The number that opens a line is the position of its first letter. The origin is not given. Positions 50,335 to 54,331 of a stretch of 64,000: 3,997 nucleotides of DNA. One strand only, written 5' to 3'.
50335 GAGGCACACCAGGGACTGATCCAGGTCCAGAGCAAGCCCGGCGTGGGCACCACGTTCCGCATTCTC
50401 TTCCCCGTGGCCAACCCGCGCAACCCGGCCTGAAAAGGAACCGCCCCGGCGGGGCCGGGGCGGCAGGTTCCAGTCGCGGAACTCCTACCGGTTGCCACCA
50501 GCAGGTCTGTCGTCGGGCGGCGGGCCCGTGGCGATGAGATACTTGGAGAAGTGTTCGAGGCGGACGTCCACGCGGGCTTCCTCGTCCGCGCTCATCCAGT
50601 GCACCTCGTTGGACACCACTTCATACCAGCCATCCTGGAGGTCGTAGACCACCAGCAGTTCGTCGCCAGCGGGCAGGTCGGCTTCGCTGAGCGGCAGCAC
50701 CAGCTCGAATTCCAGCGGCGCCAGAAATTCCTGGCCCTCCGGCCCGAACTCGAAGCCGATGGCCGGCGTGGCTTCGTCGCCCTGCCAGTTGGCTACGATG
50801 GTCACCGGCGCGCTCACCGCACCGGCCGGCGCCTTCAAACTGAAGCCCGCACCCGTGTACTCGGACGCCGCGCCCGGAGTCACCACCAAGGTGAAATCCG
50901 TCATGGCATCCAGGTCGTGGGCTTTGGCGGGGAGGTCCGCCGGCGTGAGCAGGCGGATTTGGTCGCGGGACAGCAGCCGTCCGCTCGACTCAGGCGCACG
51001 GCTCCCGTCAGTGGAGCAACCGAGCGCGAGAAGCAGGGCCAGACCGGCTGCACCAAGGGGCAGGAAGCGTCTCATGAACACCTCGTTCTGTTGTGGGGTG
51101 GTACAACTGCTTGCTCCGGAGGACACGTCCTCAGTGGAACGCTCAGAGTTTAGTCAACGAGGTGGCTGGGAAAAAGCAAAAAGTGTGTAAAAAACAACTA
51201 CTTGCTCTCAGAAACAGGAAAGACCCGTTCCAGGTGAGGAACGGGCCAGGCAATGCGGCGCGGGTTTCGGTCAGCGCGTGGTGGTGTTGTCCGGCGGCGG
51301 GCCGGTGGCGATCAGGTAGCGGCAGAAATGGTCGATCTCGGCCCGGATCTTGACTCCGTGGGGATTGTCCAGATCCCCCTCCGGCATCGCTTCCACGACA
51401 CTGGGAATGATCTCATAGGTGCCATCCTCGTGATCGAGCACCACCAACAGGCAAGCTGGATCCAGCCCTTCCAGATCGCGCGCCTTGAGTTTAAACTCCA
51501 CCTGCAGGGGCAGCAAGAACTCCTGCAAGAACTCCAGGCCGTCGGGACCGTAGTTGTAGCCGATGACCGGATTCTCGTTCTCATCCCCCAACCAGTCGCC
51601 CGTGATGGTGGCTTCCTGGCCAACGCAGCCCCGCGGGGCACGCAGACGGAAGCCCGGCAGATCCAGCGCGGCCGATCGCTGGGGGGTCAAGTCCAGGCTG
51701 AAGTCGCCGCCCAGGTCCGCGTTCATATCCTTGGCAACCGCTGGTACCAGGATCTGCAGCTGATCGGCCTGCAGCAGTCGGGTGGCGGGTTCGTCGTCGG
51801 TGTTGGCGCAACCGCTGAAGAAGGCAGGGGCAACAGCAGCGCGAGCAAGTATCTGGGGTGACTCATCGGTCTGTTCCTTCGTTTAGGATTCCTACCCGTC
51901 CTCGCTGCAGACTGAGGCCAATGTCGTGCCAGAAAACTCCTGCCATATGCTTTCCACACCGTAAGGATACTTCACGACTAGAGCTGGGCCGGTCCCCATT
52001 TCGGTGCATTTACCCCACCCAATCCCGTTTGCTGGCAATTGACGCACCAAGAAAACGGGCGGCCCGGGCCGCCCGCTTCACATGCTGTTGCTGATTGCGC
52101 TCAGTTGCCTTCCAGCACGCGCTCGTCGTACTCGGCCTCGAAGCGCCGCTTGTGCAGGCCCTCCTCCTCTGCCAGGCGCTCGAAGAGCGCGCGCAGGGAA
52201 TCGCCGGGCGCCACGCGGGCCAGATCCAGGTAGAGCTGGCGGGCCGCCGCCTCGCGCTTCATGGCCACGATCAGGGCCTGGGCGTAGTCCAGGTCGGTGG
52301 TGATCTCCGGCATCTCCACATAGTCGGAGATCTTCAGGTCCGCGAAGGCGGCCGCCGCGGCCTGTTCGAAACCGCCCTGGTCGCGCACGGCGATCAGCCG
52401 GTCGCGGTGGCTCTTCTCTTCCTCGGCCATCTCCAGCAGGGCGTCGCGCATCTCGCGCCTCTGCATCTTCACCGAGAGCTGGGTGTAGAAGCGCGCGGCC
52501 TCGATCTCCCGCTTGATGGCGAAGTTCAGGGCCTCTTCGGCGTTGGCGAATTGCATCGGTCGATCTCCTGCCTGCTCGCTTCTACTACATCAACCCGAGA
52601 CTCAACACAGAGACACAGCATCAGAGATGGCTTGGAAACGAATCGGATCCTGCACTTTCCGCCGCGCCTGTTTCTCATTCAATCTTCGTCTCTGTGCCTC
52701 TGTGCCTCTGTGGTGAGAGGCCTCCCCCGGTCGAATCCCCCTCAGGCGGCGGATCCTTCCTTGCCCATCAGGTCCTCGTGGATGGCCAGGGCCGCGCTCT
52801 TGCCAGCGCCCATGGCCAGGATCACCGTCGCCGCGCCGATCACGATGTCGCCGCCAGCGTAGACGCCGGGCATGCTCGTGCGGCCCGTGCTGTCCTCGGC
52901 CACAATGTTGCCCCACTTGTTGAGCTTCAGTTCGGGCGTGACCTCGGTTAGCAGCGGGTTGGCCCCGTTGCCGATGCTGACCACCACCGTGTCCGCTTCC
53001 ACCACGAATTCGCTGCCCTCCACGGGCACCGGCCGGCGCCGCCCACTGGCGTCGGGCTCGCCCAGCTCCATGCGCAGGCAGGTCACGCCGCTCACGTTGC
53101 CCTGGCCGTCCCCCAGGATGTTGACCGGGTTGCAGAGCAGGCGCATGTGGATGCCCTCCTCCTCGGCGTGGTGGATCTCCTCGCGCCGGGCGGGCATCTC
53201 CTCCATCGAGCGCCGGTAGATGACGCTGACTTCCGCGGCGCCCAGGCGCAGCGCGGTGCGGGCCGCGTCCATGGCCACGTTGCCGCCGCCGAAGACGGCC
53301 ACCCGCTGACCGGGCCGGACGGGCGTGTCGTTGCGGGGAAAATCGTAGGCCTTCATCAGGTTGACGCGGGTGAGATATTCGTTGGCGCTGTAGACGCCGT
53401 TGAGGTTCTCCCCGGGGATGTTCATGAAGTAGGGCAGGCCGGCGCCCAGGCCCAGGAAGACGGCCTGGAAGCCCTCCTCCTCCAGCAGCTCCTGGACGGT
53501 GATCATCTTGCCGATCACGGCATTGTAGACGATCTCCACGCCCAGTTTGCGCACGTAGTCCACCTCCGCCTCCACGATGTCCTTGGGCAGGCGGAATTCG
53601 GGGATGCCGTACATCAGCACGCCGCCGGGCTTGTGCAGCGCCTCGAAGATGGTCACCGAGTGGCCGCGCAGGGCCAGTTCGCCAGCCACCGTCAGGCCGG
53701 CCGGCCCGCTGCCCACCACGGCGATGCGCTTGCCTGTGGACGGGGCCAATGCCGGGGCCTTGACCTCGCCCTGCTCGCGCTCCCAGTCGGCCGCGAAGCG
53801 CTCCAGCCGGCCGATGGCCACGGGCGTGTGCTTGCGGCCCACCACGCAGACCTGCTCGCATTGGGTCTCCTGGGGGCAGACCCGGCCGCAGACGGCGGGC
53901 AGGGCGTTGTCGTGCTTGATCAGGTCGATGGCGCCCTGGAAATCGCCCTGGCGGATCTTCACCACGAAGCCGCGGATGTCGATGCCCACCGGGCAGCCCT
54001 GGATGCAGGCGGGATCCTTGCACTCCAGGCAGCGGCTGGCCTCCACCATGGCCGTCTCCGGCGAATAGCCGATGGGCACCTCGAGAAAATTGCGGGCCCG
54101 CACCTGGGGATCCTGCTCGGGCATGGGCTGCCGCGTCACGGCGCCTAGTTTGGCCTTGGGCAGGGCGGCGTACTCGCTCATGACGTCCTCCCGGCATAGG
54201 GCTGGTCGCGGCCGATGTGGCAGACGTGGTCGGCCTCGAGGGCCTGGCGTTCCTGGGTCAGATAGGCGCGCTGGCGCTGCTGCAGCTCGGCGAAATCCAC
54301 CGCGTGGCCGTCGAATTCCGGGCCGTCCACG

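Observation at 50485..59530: Local concentration of gene decay: four disrupted genes in ~9 kb, each with an intact tandem paralogue or recognisable domains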

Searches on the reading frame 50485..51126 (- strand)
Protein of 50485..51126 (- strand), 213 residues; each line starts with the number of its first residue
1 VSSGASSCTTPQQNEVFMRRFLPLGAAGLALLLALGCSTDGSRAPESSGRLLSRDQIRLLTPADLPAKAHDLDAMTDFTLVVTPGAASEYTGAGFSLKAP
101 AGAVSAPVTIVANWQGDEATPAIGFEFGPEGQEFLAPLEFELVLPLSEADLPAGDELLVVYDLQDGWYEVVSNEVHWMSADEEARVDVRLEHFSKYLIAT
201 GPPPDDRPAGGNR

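Call 10: search_protein_families(library=pfam, proteins=[window:50485-51126:-], max_evalue=0.01)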
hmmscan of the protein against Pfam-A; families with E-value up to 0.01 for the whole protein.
window:50485-51126:- (213 aa): 0 families

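Call 63: search_protein_families(library=ncbifam, proteins=[window:50485-51075:-], max_evalue=0.01)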
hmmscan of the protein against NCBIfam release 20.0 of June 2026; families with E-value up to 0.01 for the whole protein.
window:50485-51075:- (196 aa): 0 families

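Call 64: search_protein_families(library=pfam, proteins=[window:50485-51075:-], max_evalue=5)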
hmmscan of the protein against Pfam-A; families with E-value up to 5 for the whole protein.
window:50485-51075:- (196 aa): 2 families
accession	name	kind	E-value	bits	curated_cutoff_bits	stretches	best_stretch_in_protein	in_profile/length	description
PF17700.6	DUF5546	-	0.056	14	29.4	1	40-112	42-112/135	Family of unknown function (DUF5546)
PF10385.14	RNA_pol_Rpb2_45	-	0.16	12.4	28.2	1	153-168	8-23/66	RNA polymerase beta subunit external 1 domain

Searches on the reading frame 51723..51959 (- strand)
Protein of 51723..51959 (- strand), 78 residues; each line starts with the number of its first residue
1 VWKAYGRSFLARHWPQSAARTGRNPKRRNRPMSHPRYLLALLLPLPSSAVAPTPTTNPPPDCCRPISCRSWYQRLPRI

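Call 10: search_protein_families(library=pfam, proteins=[window:51723-51959:-], max_evalue=0.01)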
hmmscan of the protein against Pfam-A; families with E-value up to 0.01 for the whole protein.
window:51723-51959:- (78 aa): 1 family
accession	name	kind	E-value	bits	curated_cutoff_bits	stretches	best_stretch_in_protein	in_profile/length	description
PF02072.20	Orexin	-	0.0054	17.1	22.6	1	39-69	15-45/129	Prepro-orexin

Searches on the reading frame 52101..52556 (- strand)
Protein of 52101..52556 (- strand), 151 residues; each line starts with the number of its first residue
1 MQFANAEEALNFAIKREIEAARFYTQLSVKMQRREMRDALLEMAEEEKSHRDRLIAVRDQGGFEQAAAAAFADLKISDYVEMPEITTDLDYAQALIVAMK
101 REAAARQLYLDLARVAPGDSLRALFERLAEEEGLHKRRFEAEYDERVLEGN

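Call 14: find_encoding_contigs(protein=window:52101-52556:-, flank=10000, max_places=10)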
Protein window:52101-52556:- (151 aa): 5 contigs read that carry it; 5 places shown.
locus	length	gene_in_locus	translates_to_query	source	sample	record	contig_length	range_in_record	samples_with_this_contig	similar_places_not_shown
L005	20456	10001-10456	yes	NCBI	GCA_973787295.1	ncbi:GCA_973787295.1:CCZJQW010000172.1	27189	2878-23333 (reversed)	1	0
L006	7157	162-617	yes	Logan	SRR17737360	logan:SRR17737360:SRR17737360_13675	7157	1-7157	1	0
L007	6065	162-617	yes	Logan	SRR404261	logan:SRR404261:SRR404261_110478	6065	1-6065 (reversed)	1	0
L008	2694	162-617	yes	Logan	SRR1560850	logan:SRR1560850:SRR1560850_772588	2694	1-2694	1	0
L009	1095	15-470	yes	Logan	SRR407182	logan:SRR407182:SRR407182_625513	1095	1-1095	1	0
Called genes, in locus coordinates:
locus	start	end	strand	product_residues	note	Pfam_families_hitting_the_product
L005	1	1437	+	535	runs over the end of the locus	PF00528:BPD_transp_1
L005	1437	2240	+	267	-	PF02463:SMC_N (weak), PF00005:ABC_tran, PF13304:AAA_21 (weak)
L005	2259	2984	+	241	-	PF01895:PhoU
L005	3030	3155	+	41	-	-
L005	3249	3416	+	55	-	-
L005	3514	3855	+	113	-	-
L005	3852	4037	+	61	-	-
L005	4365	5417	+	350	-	-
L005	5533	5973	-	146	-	-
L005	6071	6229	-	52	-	-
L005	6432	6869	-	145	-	PF01590:GAF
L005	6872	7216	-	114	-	PF08448:PAS_4 (weak)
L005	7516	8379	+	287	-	PF10418:DHODB_Fe-S_bind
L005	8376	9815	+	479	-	PF14691:Fer4_20, PF13241:NAD_binding_7 (faint), PF13738:Pyr_redox_3 (faint), PF01266:DAO (faint), PF07992:Pyr_redox_2, PF13450:NAD_binding_8 (weak), PF00070:Pyr_redox (weak)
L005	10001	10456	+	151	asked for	PF02915:Rubrerythrin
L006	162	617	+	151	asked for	PF02915:Rubrerythrin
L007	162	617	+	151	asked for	PF02915:Rubrerythrin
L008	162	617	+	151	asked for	PF02915:Rubrerythrin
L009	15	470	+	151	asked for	PF02915:Rubrerythrin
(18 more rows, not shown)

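Call 63: search_protein_families(library=ncbifam, proteins=[window:52101-52556:-], max_evalue=0.01)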
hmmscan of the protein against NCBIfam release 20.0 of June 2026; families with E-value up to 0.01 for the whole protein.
window:52101-52556:- (151 aa): 3 families
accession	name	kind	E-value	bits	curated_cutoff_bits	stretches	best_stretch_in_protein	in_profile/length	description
NF045676.1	FeExpMbfA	equivalog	3.9e-07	29.8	450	1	7-140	10-145/318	iron exporter MbfA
TIGR04535.1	ferrit_encaps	subfamily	2.5e-05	24.2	125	1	7-52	16-60/114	encapsulin-associated ferritin-like protein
NF058679.1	EncB_fam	subfamily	0.00018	21.5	90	0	9-52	24-67/117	encapsulin nanocompartment ferritin-likeEncB family encapsulin nanocompartment ferritin-like cargo protein cargo protein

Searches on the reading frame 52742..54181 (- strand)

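Call 63: search_protein_families(library=ncbifam, proteins=[window:52742-54181:-], max_evalue=0.01)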
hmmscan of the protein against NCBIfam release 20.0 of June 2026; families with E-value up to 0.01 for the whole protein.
window:52742-54181:- (479 aa): 77 families (the best 25 are shown)
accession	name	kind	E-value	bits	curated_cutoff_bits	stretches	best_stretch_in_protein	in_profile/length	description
NF009414.0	PRK12778.1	equivalog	4.3e-214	713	1103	1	14-472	293-750/752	bifunctional dihydroorotate dehydrogenase B NAD binding subunit/NADPH-dependent glutamate synthase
TIGR01316.1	gltA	equivalog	5.2e-186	618.8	471.75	1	25-470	2-448/449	NADPH-dependent glutamate synthase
NF009413.0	PRK12775.1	equivalog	1.4e-166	556.1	1895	1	16-468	298-751/1006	putative trifunctional 2-polyprenylphenol hydroxylase/glutamate synthase subunit beta/ferritin domain-containing protein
NF009454.0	PRK12814.1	equivalog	9.8e-126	420.7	916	2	58-475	103-504/657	putative NADPH-dependent glutamate synthase small subunit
NF009415.0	PRK12779.1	equivalog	1.3e-125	420.5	1519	1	61-471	212-626/944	putative bifunctional glutamate synthase subunit beta/2-polyprenylphenol hydroxylase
NF009410.0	PRK12771.1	subfamily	1.5e-121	406.8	516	2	57-475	48-449/566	NAD(P)-binding protein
TIGR01318.1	gltD_gamma_fam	subfamily_domain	8.8e-107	357.5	482.95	1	17-467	8-461/467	glutamate synthase, small subunit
NF009408.0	PRK12769.1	equivalog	1.7e-102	343.6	1003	1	26-471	202-651/659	formate-dependent uric acid utilization protein AegA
NF010590.0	PRK13984.1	equivalog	2.4e-89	300.1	946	1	11-474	152-609/611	putative oxidoreductase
NF009451.0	PRK12809.1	equivalog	2.4e-83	280.5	1154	1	26-465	185-628/639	formate-dependent uric acid utilization protein YgfT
TIGR03315.1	Se_ygfK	equivalog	2.6e-83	280.1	835.3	1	53-469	441-837/1012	putative selenate reductase subunit YgfK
TIGR01317.1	GOGAT_sm_gam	subfamily_domain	2.7e-79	267.3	447.7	1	16-474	9-481/485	glutamate synthase small subunit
NF009409.0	PRK12770.1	subfamily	5.4e-76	256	343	1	146-474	14-353/360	putative glutamate synthase subunit beta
NF045663.1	diclust_near_Sec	equivalog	9.3e-42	143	530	1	49-247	10-199/759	pyridine nucleotide-disulfide oxidoreductase/dicluster-binding protein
TIGR01292.1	TRX_reduct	equivalog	1.2e-16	60.4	343.45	1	288-470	138-299/300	thioredoxin-disulfide reductase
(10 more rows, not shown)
